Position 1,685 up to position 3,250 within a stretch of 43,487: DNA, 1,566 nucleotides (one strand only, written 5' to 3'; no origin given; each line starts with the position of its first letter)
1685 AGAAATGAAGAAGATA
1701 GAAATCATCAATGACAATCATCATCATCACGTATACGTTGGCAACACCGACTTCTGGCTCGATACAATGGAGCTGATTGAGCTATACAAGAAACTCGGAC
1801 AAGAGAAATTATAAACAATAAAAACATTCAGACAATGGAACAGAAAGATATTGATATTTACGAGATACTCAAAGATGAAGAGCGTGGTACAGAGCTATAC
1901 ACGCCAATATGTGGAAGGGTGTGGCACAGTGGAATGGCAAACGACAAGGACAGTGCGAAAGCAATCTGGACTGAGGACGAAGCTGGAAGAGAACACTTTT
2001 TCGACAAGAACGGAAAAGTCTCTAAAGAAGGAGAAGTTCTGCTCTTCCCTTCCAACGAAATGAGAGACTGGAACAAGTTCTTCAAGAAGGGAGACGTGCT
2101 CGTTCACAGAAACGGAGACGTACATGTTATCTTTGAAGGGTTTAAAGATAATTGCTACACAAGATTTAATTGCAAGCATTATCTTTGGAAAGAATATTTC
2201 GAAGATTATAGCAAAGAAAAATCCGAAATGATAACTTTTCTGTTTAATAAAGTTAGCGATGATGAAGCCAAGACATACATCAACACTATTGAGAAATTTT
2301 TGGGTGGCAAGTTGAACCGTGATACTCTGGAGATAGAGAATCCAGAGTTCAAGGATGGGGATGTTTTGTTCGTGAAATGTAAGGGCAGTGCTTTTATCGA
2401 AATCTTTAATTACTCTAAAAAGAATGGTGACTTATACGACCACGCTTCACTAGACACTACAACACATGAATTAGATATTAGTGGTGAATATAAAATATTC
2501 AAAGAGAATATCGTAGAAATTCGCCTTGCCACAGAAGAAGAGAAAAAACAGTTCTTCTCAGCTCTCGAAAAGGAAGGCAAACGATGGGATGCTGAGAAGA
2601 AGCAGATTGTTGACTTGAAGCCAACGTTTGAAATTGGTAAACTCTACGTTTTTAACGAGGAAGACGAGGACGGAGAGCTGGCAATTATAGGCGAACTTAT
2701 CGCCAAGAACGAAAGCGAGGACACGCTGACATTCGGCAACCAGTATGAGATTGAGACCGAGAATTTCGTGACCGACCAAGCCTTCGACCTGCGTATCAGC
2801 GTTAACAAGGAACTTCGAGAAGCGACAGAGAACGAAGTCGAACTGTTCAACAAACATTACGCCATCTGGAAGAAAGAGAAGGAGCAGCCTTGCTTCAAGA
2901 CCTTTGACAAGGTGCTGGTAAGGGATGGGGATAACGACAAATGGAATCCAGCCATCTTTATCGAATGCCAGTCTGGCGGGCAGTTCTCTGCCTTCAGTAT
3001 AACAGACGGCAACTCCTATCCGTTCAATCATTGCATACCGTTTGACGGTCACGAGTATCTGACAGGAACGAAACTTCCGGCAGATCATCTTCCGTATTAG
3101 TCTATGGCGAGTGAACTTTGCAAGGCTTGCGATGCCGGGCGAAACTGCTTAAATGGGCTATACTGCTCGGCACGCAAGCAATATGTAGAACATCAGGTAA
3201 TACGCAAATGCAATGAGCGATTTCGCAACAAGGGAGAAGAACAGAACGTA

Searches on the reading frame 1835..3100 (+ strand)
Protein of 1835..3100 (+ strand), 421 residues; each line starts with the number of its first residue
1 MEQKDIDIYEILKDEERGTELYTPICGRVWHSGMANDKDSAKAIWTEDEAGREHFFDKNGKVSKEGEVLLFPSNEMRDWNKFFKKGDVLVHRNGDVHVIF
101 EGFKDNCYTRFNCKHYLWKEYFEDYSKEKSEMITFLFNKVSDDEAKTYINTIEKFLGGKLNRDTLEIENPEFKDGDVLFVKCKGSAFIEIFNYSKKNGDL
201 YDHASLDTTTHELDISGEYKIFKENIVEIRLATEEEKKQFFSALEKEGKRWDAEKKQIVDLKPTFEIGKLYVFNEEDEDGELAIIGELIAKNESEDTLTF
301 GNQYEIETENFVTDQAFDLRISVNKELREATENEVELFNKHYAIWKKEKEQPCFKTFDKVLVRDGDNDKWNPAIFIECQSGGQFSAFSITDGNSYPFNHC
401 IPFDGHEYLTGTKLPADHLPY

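Call 31: search_protein_families(library=pfam, proteins=[window:1835-3100:+], max_evalue=0.01)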
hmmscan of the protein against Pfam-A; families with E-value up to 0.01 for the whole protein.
window:1835-3100:+ (421 aa): 1 family
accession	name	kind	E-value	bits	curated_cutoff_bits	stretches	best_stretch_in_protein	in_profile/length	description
PF12767.12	SAGA-Tad1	-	0.0061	16.8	31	0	130-165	9-44/238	Transcriptional regulator of RNA polII, SAGA, subunit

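Call 60: search_protein_families(library=phrogs, proteins=[window:1835-3100:+], max_evalue=0.001)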
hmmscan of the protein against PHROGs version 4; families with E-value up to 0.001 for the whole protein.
window:1835-3100:+ (421 aa): 1 family
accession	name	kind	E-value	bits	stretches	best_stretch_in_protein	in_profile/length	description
phrog_5337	-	unknown function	0.00089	19.8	0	271-360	72-158/209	-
